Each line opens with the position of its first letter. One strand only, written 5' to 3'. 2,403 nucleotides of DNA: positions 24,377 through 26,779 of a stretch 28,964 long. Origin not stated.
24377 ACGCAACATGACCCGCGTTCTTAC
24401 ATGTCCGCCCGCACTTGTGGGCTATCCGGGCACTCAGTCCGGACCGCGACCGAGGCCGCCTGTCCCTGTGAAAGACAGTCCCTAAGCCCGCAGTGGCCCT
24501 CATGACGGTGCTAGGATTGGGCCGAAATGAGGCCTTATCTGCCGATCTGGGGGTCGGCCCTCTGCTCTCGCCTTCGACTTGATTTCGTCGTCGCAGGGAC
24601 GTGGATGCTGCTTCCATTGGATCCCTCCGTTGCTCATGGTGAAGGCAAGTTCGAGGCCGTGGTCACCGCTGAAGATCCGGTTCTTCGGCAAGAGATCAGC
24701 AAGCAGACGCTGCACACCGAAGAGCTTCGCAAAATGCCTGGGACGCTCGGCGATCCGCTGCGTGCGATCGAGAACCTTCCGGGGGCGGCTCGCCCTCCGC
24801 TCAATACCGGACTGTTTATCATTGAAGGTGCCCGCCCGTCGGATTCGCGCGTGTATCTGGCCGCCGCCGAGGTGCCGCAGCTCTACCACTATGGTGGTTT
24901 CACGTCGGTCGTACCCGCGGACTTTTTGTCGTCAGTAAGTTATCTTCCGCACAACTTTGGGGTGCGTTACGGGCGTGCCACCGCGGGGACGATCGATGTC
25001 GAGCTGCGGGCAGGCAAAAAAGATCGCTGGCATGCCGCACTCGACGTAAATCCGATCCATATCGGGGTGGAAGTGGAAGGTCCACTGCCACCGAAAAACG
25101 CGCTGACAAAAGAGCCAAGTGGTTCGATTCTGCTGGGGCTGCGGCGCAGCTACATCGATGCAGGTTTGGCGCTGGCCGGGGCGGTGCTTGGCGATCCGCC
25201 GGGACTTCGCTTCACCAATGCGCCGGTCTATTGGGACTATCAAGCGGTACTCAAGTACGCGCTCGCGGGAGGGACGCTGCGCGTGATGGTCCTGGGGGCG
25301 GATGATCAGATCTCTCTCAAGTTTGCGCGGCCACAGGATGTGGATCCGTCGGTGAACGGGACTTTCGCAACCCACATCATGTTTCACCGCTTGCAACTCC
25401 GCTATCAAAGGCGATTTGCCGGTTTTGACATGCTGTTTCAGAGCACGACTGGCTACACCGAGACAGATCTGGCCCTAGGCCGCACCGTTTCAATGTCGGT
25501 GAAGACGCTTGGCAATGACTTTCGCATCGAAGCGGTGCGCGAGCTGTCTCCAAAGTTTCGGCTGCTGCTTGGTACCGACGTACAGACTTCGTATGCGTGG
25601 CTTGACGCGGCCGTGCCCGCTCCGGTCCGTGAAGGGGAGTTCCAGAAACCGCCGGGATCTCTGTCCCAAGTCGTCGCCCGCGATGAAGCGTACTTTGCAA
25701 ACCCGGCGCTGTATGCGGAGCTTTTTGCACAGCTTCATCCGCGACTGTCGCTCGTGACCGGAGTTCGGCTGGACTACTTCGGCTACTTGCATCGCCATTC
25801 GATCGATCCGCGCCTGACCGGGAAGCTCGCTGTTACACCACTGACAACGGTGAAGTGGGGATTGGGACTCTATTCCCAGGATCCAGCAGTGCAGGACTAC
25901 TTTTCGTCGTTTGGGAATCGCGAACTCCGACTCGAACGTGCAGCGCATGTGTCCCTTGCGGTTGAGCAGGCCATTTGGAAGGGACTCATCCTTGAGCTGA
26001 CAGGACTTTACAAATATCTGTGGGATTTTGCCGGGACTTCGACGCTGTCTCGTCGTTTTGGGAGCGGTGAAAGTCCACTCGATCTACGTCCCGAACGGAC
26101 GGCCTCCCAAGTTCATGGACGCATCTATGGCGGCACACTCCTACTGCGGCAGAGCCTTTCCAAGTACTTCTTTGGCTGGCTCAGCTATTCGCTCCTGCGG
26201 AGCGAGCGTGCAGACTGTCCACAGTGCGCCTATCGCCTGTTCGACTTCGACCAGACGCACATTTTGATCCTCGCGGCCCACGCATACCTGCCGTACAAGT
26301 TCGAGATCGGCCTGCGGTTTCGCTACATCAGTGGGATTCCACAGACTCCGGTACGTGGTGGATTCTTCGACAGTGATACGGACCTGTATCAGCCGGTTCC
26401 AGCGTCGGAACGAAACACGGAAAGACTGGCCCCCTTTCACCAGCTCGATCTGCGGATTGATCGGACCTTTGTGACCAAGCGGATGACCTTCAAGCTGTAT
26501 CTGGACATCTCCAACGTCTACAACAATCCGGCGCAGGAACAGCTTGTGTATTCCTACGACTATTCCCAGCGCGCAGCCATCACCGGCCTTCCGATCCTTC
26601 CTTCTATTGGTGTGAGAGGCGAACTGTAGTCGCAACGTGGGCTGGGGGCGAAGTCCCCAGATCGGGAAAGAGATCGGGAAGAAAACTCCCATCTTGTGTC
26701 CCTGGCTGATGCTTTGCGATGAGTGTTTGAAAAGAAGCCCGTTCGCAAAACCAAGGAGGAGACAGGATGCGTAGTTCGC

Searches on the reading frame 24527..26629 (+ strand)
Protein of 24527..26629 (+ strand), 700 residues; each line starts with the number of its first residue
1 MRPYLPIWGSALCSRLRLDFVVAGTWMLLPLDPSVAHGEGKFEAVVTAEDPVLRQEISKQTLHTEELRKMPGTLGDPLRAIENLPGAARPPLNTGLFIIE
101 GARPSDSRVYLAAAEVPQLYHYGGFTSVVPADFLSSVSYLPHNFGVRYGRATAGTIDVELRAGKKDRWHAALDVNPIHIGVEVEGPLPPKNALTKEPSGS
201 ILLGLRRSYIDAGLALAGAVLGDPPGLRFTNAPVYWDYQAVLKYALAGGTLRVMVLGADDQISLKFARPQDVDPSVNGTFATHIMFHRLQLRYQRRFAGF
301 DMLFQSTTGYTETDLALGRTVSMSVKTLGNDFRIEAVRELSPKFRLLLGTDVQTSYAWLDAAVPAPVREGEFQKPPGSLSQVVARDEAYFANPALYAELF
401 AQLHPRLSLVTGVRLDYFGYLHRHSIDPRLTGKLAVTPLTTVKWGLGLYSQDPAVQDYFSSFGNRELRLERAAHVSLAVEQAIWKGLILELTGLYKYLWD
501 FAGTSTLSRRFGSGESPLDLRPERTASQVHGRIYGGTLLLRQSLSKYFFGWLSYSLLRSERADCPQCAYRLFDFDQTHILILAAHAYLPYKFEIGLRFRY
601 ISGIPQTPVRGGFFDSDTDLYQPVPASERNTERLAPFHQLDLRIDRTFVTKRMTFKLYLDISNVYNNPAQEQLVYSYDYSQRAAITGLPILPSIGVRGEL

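Call 57: search_protein_families(library=pfam, proteins=[window:24527-26629:+], max_evalue=0.001)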
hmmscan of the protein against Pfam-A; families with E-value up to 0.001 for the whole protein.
window:24527-26629:+ (700 aa): 1 family
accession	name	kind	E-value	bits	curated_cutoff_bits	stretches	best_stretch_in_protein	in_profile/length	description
PF00593.30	TonB_dep_Rec_b-barrel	-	4.7e-05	23.9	27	1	288-664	81-436/436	TonB dependent receptor-like, beta-barrel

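Call 75: search_protein_families(library=ncbifam, proteins=[window:24527-26629:+], max_evalue=1)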
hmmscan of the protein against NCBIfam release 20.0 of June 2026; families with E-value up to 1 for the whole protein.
window:24527-26629:+ (700 aa): 1 family
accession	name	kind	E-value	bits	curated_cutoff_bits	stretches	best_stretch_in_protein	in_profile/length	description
NF010010.0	PRK13483.1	equivalog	0.28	9.1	927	1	394-457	373-435/660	ligand-gated channel protein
